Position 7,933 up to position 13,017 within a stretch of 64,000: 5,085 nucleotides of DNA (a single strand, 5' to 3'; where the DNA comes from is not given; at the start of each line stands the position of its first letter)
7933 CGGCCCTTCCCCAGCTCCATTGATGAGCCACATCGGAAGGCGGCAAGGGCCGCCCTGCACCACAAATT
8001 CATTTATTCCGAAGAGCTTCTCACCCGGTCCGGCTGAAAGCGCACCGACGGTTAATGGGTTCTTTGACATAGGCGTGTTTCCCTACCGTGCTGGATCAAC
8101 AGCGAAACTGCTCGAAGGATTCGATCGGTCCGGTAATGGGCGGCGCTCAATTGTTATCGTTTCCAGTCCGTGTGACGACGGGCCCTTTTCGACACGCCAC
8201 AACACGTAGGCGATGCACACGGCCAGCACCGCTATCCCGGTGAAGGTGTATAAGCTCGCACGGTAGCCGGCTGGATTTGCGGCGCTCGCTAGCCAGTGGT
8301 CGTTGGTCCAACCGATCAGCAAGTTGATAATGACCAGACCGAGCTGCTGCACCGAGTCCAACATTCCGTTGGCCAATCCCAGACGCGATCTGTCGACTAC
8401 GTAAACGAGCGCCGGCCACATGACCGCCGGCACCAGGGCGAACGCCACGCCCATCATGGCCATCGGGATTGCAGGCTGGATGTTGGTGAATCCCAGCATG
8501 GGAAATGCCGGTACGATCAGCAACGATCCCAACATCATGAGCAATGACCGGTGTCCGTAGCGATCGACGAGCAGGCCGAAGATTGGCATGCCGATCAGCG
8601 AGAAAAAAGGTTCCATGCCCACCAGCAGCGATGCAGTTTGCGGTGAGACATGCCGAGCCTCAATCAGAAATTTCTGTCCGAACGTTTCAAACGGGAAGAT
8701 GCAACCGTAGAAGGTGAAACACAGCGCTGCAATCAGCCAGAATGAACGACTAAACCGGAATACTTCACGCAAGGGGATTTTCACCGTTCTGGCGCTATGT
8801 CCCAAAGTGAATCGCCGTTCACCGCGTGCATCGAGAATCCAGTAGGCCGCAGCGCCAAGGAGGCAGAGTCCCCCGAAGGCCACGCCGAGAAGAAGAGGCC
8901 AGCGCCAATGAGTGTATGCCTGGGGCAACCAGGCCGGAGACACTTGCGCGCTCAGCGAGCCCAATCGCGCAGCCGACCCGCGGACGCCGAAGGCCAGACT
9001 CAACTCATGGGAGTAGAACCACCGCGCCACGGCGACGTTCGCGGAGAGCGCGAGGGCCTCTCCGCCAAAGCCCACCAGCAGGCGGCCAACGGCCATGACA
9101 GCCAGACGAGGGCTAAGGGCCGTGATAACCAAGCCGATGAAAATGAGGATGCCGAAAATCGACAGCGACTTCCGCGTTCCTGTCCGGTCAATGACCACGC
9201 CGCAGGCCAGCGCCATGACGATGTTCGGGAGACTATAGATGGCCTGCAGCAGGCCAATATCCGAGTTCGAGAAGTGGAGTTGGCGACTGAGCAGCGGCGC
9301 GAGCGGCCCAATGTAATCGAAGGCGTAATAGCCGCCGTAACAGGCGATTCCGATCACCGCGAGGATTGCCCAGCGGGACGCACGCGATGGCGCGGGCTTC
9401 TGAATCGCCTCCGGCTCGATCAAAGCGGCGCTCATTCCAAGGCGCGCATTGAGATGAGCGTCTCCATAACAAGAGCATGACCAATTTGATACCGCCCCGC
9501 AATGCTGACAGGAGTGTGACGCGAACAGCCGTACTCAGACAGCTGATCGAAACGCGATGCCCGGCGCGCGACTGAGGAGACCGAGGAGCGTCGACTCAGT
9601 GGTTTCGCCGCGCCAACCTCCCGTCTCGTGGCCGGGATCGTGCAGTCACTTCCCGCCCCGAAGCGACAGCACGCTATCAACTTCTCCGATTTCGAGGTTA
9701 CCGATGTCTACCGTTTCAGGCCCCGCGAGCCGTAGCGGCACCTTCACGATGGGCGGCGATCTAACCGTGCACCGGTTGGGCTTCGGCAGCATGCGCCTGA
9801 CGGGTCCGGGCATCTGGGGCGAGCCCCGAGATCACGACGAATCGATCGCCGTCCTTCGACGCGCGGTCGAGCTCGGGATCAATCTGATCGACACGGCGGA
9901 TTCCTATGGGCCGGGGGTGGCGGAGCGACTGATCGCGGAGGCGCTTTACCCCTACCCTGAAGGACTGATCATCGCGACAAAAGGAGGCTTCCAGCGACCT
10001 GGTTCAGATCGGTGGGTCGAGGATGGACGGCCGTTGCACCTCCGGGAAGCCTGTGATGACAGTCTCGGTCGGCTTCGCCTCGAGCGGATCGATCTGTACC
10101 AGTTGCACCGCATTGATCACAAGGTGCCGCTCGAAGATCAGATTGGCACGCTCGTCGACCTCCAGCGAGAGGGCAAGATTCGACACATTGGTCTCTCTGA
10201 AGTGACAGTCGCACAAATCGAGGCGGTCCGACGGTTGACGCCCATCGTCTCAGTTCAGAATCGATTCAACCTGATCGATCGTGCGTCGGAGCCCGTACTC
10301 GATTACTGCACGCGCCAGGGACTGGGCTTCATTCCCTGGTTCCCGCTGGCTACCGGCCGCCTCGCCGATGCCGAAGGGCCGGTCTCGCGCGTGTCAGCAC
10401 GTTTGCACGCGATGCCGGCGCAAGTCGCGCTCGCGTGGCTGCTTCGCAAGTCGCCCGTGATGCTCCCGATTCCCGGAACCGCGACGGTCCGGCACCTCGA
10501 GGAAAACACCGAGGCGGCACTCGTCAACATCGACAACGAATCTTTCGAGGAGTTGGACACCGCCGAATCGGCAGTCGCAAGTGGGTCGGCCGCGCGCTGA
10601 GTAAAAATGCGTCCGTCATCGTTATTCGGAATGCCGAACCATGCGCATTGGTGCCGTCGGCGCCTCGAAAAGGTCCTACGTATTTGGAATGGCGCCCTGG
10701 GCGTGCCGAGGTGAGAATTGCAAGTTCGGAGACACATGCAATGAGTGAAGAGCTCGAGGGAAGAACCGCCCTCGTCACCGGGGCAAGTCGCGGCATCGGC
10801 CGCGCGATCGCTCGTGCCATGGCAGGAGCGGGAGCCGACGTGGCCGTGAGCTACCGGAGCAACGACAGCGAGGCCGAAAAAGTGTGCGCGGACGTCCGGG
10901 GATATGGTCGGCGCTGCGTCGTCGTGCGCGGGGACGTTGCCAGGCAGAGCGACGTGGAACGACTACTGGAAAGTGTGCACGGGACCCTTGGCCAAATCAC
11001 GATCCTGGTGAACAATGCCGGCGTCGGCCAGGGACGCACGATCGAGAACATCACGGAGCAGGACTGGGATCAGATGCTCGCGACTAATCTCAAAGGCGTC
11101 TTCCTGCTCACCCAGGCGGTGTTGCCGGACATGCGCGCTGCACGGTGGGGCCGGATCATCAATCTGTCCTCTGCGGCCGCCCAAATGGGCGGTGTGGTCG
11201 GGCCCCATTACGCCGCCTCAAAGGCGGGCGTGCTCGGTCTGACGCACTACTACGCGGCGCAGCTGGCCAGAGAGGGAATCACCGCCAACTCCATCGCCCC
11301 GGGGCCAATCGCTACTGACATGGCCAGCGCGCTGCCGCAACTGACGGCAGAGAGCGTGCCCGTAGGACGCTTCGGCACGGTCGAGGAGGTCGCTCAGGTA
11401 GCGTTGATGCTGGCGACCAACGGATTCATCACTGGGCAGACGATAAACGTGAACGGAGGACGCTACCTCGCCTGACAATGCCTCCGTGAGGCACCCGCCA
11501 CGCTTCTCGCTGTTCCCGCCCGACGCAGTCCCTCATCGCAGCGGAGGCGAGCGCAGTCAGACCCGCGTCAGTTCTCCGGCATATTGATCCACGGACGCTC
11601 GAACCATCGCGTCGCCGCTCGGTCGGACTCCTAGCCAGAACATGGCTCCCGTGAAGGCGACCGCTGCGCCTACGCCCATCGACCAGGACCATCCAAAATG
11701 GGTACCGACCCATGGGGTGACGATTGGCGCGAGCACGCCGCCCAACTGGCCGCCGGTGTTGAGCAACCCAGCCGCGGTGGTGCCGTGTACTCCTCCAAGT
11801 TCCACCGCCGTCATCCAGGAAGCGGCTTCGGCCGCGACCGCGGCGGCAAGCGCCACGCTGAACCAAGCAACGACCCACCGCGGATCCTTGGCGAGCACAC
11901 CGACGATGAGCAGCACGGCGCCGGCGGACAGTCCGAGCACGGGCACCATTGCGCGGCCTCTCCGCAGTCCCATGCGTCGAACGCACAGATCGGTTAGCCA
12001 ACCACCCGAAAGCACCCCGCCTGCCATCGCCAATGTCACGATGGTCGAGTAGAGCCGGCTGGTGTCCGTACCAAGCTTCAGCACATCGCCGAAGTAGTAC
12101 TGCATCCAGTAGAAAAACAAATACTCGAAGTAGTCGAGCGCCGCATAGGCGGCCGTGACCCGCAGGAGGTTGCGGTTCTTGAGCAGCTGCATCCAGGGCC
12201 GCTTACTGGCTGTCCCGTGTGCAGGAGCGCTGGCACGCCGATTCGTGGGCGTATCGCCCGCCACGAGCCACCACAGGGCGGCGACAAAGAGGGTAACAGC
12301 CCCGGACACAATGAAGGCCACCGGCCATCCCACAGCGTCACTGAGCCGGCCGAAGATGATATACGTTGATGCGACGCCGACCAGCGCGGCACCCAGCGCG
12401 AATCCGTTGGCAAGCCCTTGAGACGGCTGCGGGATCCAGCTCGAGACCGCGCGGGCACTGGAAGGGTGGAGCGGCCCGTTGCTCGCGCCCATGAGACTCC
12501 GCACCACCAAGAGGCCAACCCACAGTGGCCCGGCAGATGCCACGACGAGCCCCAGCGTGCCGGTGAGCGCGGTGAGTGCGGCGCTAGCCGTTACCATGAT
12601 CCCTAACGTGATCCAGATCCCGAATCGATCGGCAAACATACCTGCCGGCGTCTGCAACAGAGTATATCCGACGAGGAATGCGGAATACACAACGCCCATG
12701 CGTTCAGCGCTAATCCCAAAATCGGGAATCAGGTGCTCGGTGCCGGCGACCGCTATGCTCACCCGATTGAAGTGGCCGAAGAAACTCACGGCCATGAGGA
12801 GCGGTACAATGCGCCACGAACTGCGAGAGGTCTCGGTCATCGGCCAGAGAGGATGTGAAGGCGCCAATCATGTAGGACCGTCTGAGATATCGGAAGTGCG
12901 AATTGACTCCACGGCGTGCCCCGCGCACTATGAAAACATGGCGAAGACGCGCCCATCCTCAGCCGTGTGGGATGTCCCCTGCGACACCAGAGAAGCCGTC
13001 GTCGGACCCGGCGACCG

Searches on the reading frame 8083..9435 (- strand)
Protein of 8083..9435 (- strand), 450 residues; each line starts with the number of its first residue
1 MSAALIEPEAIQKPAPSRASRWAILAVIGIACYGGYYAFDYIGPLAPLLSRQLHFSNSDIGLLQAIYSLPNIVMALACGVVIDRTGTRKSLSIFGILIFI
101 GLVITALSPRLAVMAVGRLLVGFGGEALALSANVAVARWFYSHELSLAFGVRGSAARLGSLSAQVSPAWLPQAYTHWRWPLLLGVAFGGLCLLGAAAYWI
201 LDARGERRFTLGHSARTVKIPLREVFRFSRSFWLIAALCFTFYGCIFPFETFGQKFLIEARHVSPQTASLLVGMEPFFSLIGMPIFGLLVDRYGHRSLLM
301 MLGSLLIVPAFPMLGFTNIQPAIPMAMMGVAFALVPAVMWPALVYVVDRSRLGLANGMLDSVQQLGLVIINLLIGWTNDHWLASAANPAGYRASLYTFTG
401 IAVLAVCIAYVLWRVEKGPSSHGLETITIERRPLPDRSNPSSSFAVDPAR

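Call 94: search_protein_families(library=pfam, proteins=[window:8083-9435:-], max_evalue=0.0001)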
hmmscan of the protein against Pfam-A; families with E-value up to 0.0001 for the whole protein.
window:8083-9435:- (450 aa): 4 families
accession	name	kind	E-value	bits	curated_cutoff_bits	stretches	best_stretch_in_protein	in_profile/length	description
PF07690.21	MFS_1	-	2.7e-42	145.4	33.4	2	36-247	9-219/347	Major Facilitator Superfamily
PF12832.13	MFS_1_like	-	2.1e-10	40.7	25.2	1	238-414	7-181/373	MFS_1 like family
PF00083.30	Sugar_tr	-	4.4e-08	32.9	22.3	1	56-193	44-186/452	Sugar (and other) transporter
PF01306.25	LacY_symp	-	3.7e-07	29.7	24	0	48-117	33-106/413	LacY proton/sugar symporter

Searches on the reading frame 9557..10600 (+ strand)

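Call 94: search_protein_families(library=pfam, proteins=[window:9557-10600:+], max_evalue=0.0001)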
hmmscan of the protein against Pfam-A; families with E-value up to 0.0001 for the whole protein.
window:9557-10600:+ (347 aa): 1 family
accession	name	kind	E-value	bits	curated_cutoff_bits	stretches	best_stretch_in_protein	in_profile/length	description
PF00248.27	Aldo_ket_red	-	3.7e-65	220.3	24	1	73-336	1-289/291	Aldo/keto reductase family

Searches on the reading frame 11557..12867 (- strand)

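Call 94: search_protein_families(library=pfam, proteins=[window:11557-12867:-], max_evalue=0.0001)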
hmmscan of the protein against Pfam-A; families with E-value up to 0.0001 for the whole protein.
window:11557-12867:- (436 aa): 1 family
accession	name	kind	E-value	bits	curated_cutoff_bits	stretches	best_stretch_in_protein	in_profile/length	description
PF07690.21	MFS_1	-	3.4e-38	131.9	33.4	2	25-354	2-318/347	Major Facilitator Superfamily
